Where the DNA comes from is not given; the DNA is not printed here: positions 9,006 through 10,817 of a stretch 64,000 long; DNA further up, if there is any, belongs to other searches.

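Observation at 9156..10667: ClpX paralogue with a ~190-aa uncharacterised N-terminal domain replacing the zinc-binding domain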

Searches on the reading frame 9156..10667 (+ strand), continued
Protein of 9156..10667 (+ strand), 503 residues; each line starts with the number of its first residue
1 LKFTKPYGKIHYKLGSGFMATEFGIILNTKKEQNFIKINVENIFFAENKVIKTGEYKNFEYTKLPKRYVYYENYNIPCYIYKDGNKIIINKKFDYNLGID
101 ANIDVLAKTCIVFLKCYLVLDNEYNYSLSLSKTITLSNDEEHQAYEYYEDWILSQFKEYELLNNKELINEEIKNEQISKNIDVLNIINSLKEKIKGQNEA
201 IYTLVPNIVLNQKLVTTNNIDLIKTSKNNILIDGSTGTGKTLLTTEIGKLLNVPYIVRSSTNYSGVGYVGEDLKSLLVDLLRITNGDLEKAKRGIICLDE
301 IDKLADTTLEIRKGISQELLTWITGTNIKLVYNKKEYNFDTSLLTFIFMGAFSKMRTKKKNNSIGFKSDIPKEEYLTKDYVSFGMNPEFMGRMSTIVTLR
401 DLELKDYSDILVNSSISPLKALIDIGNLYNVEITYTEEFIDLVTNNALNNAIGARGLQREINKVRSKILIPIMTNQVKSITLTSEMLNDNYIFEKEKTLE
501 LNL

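Call 45: search_protein_families(library=phrogs, proteins=[window:9210-10664:+], max_evalue=1)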
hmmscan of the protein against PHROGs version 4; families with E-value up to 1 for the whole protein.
window:9210-10664:+ (485 aa): 15 families
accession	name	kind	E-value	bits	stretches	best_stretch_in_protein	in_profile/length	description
phrog_4339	-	unknown function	3.3e-35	123.2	2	267-478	349-535/552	-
phrog_4871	-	other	1.6e-13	51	2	356-471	636-750/764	ATP-dependent protease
phrog_5534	-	unknown function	1e-06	29.2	1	213-438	31-238/273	-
phrog_168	-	DNA, RNA and nucleotide metabolism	1.9e-06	28.8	1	206-299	38-126/314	clamp loader of DNA polymerase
phrog_10371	-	DNA, RNA and nucleotide metabolism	8.3e-06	25.3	1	167-288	285-404/683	DNA helicase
phrog_7998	-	unknown function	2.1e-05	24.9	1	202-289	33-133/339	-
phrog_10401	-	other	0.0003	20.6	1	192-286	444-530/667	ATPase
phrog_3757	-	unknown function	0.00081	19.9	1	207-287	124-197/367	-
phrog_249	-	moron, auxiliary metabolic gene and host takeover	0.0012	19.2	1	182-243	97-161/380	porphyrin biosynthesis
phrog_2488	-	DNA, RNA and nucleotide metabolism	0.0022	17.8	1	194-234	23-63/579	DNA helicase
phrog_25471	-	unknown function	0.0098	17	1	193-233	6-45/162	-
phrog_170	-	other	0.014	15.9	1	165-228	54-109/323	PhoH-like phosphate starvation-inducible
phrog_3277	-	DNA, RNA and nucleotide metabolism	0.036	14.9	1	206-237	7-38/168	DnaC-like helicase loader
phrog_8638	-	unknown function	0.039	13.5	1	206-302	303-394/568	-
phrog_16448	-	other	0.052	12.8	1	206-288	446-529/680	ATPase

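Call 48: find_encoding_contigs(protein=P0114, flank=8000, max_places=2)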
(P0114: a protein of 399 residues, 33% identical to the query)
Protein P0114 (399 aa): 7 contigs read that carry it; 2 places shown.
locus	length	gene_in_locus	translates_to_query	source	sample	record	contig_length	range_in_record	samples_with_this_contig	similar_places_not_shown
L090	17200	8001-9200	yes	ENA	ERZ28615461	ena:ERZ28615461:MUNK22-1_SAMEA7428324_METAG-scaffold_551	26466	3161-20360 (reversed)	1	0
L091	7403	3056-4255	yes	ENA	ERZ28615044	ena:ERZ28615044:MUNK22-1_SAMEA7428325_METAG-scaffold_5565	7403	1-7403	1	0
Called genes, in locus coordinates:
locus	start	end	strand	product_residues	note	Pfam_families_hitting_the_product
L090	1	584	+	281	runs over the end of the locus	PF26926:Phage_T4_rIIB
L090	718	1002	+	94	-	-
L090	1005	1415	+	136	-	-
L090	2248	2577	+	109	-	-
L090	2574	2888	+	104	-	-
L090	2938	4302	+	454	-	PF01068:DNA_ligase_A_M, PF04679:DNA_ligase_A_C (faint), PF14743:DNA_ligase_OB_2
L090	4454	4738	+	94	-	-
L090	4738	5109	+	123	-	PF11750:DUF3307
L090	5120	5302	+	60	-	-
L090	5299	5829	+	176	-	-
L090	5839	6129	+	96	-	-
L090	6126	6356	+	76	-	-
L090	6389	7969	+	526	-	-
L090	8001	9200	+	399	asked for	PF06689:zf-C4_ClpX, PF00493:MCM (weak), PF01078:Mg_chelatase (faint), PF05496:RuvB_N (weak), PF00004:AAA, PF07724:AAA_2, PF07728:AAA_5 (weak), PF10431:ClpB_D2-small, +2 more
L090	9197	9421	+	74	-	PF01165:Ribosomal_S21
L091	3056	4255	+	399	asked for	PF06689:zf-C4_ClpX, PF00493:MCM (weak), PF01078:Mg_chelatase (faint), PF05496:RuvB_N (weak), PF00004:AAA, PF07724:AAA_2, PF07728:AAA_5 (weak), PF10431:ClpB_D2-small, +2 more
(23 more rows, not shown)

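Call 49: find_encoding_contigs(protein=P0090, flank=8000, max_places=2)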
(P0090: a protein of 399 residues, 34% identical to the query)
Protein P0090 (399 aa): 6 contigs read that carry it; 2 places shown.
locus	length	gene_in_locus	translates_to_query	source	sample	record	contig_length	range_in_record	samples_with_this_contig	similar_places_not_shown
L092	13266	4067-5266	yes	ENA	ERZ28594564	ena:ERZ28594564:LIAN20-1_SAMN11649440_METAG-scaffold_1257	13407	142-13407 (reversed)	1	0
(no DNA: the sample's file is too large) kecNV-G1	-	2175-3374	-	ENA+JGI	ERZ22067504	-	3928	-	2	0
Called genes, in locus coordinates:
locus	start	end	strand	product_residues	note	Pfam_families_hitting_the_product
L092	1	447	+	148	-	?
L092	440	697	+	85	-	-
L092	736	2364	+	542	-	-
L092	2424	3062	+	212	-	-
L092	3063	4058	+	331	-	-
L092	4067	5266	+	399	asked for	PF06689:zf-C4_ClpX, PF00493:MCM (weak), PF01078:Mg_chelatase (faint), PF05496:RuvB_N (weak), PF00004:AAA, PF07724:AAA_2, PF07728:AAA_5 (weak), PF10431:ClpB_D2-small, +2 more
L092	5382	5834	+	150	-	PF00011:HSP20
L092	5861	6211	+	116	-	PF02617:ClpS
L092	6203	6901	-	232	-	-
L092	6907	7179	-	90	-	-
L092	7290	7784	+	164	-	PF10263:SprT-like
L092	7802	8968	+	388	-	-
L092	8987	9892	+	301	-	-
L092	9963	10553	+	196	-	PF00574:CLP_protease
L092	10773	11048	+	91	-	-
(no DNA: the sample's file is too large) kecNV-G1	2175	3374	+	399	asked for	PF06689:zf-C4_ClpX, PF00493:MCM (weak), PF01078:Mg_chelatase (faint), PF05496:RuvB_N (weak), PF00004:AAA, PF07724:AAA_2, PF07728:AAA_5 (weak), PF10431:ClpB_D2-small, +2 more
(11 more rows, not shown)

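Call 58: find_related_loci(query=A2, collection=viral_contigs, flank=6000)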
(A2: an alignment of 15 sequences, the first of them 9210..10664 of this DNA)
Query A2 (485 aa) in viral_contigs; peptide patterns used: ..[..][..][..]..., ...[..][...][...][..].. (x = any residue, [..] = any of these).
77 stretches matched a pattern; 6 encode a relative of the query (tblastn E <= 1e-3); 6 distinct loci.
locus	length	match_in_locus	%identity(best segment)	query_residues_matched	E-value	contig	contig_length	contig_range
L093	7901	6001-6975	30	160-450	6e-36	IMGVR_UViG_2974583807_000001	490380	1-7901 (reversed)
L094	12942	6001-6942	31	148-440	4e-35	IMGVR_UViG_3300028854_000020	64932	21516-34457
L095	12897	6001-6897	33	163-440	9e-35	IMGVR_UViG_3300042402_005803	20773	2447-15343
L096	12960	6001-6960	31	168-455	1e-31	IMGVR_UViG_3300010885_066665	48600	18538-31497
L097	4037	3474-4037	33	206-372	7e-26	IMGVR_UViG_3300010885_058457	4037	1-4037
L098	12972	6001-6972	30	153-453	5e-32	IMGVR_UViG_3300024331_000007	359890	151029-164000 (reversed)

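Call 64: predict_structure(alignment_id=A4)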
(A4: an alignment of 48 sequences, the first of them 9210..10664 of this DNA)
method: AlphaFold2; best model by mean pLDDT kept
length: 485 residues; sequences in the alignment: 48
mean_pLDDT: 85.4   pTM: 0.61
mean pLDDT of the five models: 85.4, 84.6, 84.1, 83.9, 83.8
residues with pLDDT >= 90: 247; 70-90: 188; 50-70: 25; < 50: 25
segments of 3 or more residues with pLDDT < 50: 149-160, 347-352, 479-485
pLDDT, mean of each block of 10 residues (from residue 1): 89 85 93 92 91 84 88 85 89 87 76 77 90 91 69 43 83 92 94 87 86 92 93 92 74 84 91 94 83 82 91 89 94 88 59 68 90 92 91 93 95 94 93 86 92 88 91 69 45
secondary structure, 60 per line:
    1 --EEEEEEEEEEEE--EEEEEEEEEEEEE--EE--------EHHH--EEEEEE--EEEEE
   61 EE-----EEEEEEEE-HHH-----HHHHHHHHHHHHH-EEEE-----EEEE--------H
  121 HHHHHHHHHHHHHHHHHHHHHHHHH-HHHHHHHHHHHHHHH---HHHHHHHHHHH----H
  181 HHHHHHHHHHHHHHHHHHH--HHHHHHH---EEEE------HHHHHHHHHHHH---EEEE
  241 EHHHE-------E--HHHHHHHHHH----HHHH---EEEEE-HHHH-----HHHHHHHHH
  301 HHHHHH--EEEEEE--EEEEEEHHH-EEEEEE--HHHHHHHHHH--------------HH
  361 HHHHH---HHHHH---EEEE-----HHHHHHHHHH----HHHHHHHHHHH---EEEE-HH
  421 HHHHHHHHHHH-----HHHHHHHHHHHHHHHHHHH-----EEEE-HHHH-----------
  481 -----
elements in order: E3-14 E17-29 E48-53 E56-62 E68-75 H85-97 E99-102 E108-111 H120-145 H147-161 H165-175 H180-199 H202-208 E212-215 H222-233 E237-241 H256-265 H270-273 E277-281 H283-286 H292-306 E309-314 E317-322 E327-332 H335-344 H359-365 H369-373 E377-380 H386-395 H400-410 E414-417 H419-431 H437-455 E461-464 H466-469
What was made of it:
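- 9645..9704 (+): helical/disordered linker (aa 146-165) between the N-domain and the AAA+ module. pLDDT below 50 for residues 149-160 in the full-length model (call 64).
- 10239..10262 (+): IGF loop (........, aa 344-351), the ClpP-docking-type tripeptide. Low pLDDT (residues 347-352), i.e. a flexible loop as in ClpX (call 64).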

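Call 66: fold_search(model_id=the predicted structure, library=pdb)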
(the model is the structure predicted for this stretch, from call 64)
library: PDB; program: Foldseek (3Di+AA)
matches with E <= 10: 1631; with E <= 0.001: 1044
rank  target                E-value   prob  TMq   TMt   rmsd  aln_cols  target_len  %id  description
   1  8e7v_A                2.6e-24  1.00  0.55  0.74   4.3       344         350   27  Cryo-EM structure of substrate-free DNClpX.ClpP from singly capped particles (released 2023-11-08)
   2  9dvy_D                4.8e-24  1.00  0.57  0.79   5.4       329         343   26  Human mitochondrial ClpX with endogenous substrate (released 2025-10-15)
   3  8yd0_D                9.8e-24  1.00  0.57  0.80   3.6       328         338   26  CryoEM structure of M. tuberculosis ClpXP1P2 complex bound to bortezomib (released 2025-03-19)
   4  6po1_D                1.1e-23  1.00  0.57  0.78   3.9       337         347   27  ClpX-ClpP complex bound to substrate and ATP-gamma-S, class 4 (released 2020-03-11)
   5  6wsg_C                1.5e-23  1.00  0.55  0.76   4.6       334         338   27  ClpX-ClpP complex bound to ssrA-tagged GFP, intermediate complex (released 2020-11-04)
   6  6wsg_E                1.6e-23  1.00  0.58  0.80   3.6       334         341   28  ClpX-ClpP complex bound to ssrA-tagged GFP, intermediate complex (released 2020-11-04)
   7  9dvy_B                2.4e-23  1.00  0.55  0.74   4.9       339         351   27  Human mitochondrial ClpX with endogenous substrate (released 2025-10-15)
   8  6wrf_C                2.6e-23  1.00  0.56  0.75   4.1       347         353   27  ClpX-ClpP complex bound to GFP-ssrA, recognition complex (released 2020-11-04)
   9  6vfx_C                2.8e-23  1.00  0.58  0.83   3.7       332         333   26  ClpXP from Neisseria meningitidis - Conformation B (released 2020-01-22)
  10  9dvy_C                3.1e-23  1.00  0.55  0.75   5.2       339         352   27  Human mitochondrial ClpX with endogenous substrate (released 2025-10-15)
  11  9c88_A                3.1e-23  1.00  0.56  0.80   3.5       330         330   27  Cryo-EM Structure of a Proteolytic ClpXP AAA+ Machine Translocating a Portion of a Branched-Degron DHFR Substrate (released 2024-10-16)
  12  9pio_E                3.7e-23  1.00  0.57  0.80   3.6       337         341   27  Cryo-EM structure of the ClpXP AAA+ protease bound to lambdaO-tagged Arc in a recognition complex (released 2025-11-12)
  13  8et3_A                3.9e-23  1.00  0.56  0.77   3.8       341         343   27  Cryo-EM structure of a delivery complex containing the SspB adaptor, an ssrA-tagged substrate, and the AAA+ ClpXP prot (released 2023-01-25)
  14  8e91_A                3.9e-23  1.00  0.54  0.72   4.6       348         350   26  Cryo-EM structure of substrate-free ClpX.ClpP (released 2023-11-08)
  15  9a5x_A                4.3e-23  1.00  0.58  0.66   6.5       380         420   27  Integrative model of CLPX-CLPP by crosslinking MS and deep learning (released 2024-09-18)
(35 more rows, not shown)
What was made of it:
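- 9705..10637 (+): ClpX-type AAA+ module (large and small subdomains, aa 166-476). Foldseek top 50 all ClpX (call 66).
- Closest known: Canonical bacterial ClpX. Same: 26-29% structure-based identity and TM up to 0.85 to solved ClpX chains (call 66).
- Closest known: Mitochondrial CLPX. Same: Solved human CLPX is among the best structural matches (call 66).
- Checked: ClpX is also the best family by predicted fold: the top 50 Foldseek hits are all ClpX, with TM (target) 0.66-0.85 (call 66).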

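Call 70: search_protein_families(library=pfam, proteins=[L011:2164-3480:+, L011:3488-5290:+, L011:6660-7013:+, L011:7087-7770:+, L012:877-1848:+, L012:1930-3960:+, L012:5750-6784:+, L012:6786-9161:+, L013:7046-9073:+, L013:9106-9564:+], max_evalue=0.00001)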
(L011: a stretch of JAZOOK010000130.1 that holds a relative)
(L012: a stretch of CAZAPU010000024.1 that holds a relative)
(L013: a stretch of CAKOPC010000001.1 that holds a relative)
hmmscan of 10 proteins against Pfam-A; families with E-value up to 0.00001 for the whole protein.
L011:2164-3480:+ (438 aa): 1 family
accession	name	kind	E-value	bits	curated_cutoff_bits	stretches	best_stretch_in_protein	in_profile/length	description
PF20990.2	DUF2207_C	-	5.5e-06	26.7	33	0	58-240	44-219/247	Predicted membrane protein (DUF2207) C-terminal domain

L011:3488-5290:+ (600 aa): 0 families

L011:6660-7013:+ (117 aa): 0 families

L011:7087-7770:+ (227 aa): 1 family
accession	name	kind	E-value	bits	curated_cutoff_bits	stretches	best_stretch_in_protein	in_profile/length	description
PF00753.33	Lactamase_B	-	5.9e-19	69.2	22.7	1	17-86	7-80/196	Metallo-beta-lactamase superfamily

L012:877-1848:+ (323 aa): 2 families
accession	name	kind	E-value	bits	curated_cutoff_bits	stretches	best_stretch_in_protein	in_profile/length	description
PF01351.25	RNase_HII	-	4.9e-40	138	25.8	1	143-312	1-188/199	Ribonuclease HII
PF19502.5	DUF6036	-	6.2e-06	26.6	23.6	0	9-120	8-120/164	Nucleotidyltransferase of unknown function (DUF6036)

L012:1930-3960:+ (676 aa): 3 families
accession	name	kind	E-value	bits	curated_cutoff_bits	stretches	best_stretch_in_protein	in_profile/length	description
PF01131.25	Topoisom_bac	-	9.2e-123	410.7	35.1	1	130-539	2-410/411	DNA topoisomerase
PF01396.24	Zn_ribbon_Top1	-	7.5e-28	96.5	32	2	566-603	1-38/39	Topoisomerase DNA binding C4 zinc finger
PF01751.28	Toprim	-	2.4e-23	82.6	23.1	1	4-115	2-96/96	Toprim domain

L012:5750-6784:+ (344 aa): 2 families
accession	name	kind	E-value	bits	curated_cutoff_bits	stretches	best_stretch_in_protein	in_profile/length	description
PF01409.25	tRNA-synt_2d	-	7.7e-99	330.6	19.8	1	89-338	2-246/246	tRNA synthetases class II core domain (F)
PF02912.23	Phe_tRNA-synt_N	-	2.6e-17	63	22.3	1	17-84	2-69/69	Aminoacyl tRNA synthetase class II, N-terminal domain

L012:6786-9161:+ (791 aa): 5 families
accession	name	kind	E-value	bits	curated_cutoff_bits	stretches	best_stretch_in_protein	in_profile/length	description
PF03483.22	B3_4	-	3.4e-66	222.6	29.3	1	216-387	1-173/174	B3/4 domain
PF17759.6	tRNA_synthFbeta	-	3.8e-48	164.2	22.4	1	479-669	3-199/214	Phenylalanyl tRNA synthetase beta chain CLM domain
PF03147.19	FDX-ACB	-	4.4e-32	110.8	31.1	1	696-789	1-94/94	Ferredoxin-fold anticodon binding domain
PF01588.26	tRNA_bind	-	1.2e-20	73.9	27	1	43-147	1-95/96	Putative tRNA binding domain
PF03484.21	B5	-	1e-17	64.5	28.6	1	408-474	1-67/67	tRNA synthetase B5 domain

L013:7046-9073:+ (675 aa): 3 families
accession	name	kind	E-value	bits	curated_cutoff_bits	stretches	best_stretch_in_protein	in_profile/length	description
PF01131.25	Topoisom_bac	-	1.3e-118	397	35.1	1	129-538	1-409/411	DNA topoisomerase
PF01396.24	Zn_ribbon_Top1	-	7.8e-30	102.8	32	2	567-603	2-38/39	Topoisomerase DNA binding C4 zinc finger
PF01751.28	Toprim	-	7e-23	81.1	23.1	1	4-115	2-96/96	Toprim domain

L013:9106-9564:+ (152 aa): 0 families

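Call 71: search_protein_families(library=pfam, proteins=[L013:11266-12300:+, L013:12302-14671:+, L014:849-1460:+, L014:2058-3617:+, L015:7044-7550:+, L015:7757-9487:+, L015:11172-12632:+, L015:12708-13709:+, L021:1554-2405:+, L021:2440-3405:+], max_evalue=0.00001)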
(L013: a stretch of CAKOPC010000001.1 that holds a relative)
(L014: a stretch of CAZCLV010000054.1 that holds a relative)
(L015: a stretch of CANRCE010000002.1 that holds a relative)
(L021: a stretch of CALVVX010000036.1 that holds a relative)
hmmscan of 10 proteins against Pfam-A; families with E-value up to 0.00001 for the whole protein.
L013:11266-12300:+ (344 aa): 2 families
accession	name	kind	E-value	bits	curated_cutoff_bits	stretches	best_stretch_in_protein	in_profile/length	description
PF01409.25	tRNA-synt_2d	-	8.9e-100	333.7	19.8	1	89-339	1-246/246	tRNA synthetases class II core domain (F)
PF02912.23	Phe_tRNA-synt_N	-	1.9e-16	60.2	22.3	1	17-85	1-69/69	Aminoacyl tRNA synthetase class II, N-terminal domain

L013:12302-14671:+ (789 aa): 5 families
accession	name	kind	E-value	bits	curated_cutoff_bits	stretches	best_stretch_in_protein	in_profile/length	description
PF03483.22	B3_4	-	4.7e-64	215.6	29.3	1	217-387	2-173/174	B3/4 domain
PF17759.6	tRNA_synthFbeta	-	9.5e-47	159.7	22.4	1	478-666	3-198/214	Phenylalanyl tRNA synthetase beta chain CLM domain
PF03147.19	FDX-ACB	-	2.9e-29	101.8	31.1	1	694-787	1-94/94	Ferredoxin-fold anticodon binding domain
PF03484.21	B5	-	2e-19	70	28.6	1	411-473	4-67/67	tRNA synthetase B5 domain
PF01588.26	tRNA_bind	-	1e-18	67.6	27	1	44-147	1-94/96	Putative tRNA binding domain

L014:849-1460:+ (203 aa): 1 family
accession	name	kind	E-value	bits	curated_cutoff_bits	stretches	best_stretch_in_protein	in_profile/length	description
PF01351.25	RNase_HII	-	3.9e-40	138.3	25.8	1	20-188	1-187/199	Ribonuclease HII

L014:2058-3617:+ (519 aa): 2 families
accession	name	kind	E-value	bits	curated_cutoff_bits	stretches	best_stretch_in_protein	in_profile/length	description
PF01131.25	Topoisom_bac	-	3.1e-110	369.4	35.1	1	5-384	35-410/411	DNA topoisomerase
PF01396.24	Zn_ribbon_Top1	-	3.8e-30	103.8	32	2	411-448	1-38/39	Topoisomerase DNA binding C4 zinc finger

L015:7044-7550:+ (168 aa): 0 families

L015:7757-9487:+ (576 aa): 4 families
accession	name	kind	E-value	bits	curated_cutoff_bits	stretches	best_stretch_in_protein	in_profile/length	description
PF00152.25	tRNA-synt_2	-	2.2e-127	424.8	25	1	115-549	2-307/308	tRNA synthetases class II (D, K and N)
PF02938.19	GAD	-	2e-24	86.1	23.4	1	304-397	1-95/95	GAD domain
PF01336.31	tRNA_anti-codon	-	1.7e-18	66.7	27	1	18-97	1-75/75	OB-fold nucleic acid binding domain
PF01409.25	tRNA-synt_2d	-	6.2e-07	29.6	19.8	0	205-255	104-152/246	tRNA synthetases class II core domain (F)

L015:11172-12632:+ (486 aa): 0 families

L015:12708-13709:+ (333 aa): 0 families

L021:1554-2405:+ (283 aa): 0 families

L021:2440-3405:+ (321 aa): 0 families
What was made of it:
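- Some distant relatives lie just downstream of topA (calls 70, 71), near where hslVU lies in Bacillus (background knowledge).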

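Call 76: find_encoding_contigs(protein=P0004, flank=5000, max_places=2)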
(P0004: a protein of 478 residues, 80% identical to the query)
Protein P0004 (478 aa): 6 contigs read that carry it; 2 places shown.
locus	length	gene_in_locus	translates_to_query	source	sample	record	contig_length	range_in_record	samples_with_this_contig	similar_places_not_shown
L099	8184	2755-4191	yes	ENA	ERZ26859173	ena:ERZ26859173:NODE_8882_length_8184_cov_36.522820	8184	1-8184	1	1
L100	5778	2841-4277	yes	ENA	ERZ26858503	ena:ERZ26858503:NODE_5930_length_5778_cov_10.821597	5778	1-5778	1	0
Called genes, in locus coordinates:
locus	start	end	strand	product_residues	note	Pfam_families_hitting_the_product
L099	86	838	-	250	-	PF06750:A24_N_bact, PF01478:Peptidase_A24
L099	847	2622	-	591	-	PF00482:T2SSF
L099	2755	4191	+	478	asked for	PF00493:MCM (weak), PF00004:AAA, PF07724:AAA_2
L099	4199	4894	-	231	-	PF01066:CDP-OH_P_transf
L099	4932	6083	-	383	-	PF01522:Polysacc_deac_1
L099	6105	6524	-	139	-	PF01741:MscL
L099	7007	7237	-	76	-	-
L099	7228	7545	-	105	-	PF15515:MvaI_BcnI (weak)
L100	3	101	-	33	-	?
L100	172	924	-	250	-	PF06750:A24_N_bact, PF01478:Peptidase_A24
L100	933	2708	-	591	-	PF00482:T2SSF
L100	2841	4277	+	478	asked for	PF00493:MCM (weak), PF00004:AAA, PF07724:AAA_2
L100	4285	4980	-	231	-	PF01066:CDP-OH_P_transf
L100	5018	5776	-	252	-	?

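Call 77: find_encoding_contigs(protein=P0002, flank=5000, max_places=1)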
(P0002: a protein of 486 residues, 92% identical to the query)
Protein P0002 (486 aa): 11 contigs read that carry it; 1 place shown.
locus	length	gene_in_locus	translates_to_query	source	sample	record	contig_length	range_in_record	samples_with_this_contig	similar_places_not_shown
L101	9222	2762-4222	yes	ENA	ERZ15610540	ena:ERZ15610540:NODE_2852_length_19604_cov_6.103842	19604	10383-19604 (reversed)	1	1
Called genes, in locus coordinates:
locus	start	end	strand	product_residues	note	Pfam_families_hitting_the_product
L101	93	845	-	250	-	PF06750:A24_N_bact, PF01478:Peptidase_A24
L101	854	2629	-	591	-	PF00482:T2SSF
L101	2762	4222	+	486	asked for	PF00493:MCM (weak), PF00158:Sigma54_activat (faint), PF00004:AAA (weak), PF07724:AAA_2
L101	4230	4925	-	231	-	PF01066:CDP-OH_P_transf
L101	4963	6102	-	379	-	PF01522:Polysacc_deac_1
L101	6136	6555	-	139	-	PF01741:MscL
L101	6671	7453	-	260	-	PF15515:MvaI_BcnI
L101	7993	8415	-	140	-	-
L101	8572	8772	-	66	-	-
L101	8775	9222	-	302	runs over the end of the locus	PF03969:AFG1_ATPase (weak), PF01695:IstB_IS21, PF00308:Bac_DnaA (weak), PF00004:AAA (faint)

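Call 87: find_related_loci(query=A2, collection=metagenome_contigs, flank=10000)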
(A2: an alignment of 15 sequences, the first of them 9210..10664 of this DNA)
Query A2 (485 aa) in metagenome_contigs; peptide patterns used: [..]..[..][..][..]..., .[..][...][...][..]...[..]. (x = any residue, [..] = any of these).
547 stretches matched a pattern; 390 encode a relative of the query (tblastn E <= 1e-3); the best 80 are kept; 80 distinct loci.
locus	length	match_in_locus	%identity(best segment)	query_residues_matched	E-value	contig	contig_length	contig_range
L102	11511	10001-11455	99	1-485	0e+0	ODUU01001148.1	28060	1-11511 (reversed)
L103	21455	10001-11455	96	1-485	0e+0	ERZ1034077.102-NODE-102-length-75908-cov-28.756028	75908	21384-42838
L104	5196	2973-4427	96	1-485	0e+0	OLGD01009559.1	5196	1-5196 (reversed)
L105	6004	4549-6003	96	1-485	0e+0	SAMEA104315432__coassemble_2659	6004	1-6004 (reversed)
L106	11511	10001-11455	95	1-485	0e+0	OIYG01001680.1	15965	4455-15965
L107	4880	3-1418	96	14-485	0e+0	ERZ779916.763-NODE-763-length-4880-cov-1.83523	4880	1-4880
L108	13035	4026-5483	91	1-485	0e+0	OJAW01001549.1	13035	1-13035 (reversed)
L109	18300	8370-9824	96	1-485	0e+0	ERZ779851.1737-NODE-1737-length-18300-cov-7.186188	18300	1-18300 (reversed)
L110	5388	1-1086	96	124-485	0e+0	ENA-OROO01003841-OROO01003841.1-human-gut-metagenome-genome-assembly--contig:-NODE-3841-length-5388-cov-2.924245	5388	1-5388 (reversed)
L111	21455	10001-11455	98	1-485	0e+0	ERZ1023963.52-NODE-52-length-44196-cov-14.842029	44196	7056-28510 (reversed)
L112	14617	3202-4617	47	4-484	7e-124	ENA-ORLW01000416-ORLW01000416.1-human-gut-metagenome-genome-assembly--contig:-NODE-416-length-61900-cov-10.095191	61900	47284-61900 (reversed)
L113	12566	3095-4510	46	4-484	5e-123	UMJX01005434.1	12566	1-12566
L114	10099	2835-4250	47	4-484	1e-122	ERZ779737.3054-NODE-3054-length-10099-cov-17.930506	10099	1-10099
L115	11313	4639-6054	46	4-484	2e-122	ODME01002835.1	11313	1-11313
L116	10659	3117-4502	46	4-476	4e-122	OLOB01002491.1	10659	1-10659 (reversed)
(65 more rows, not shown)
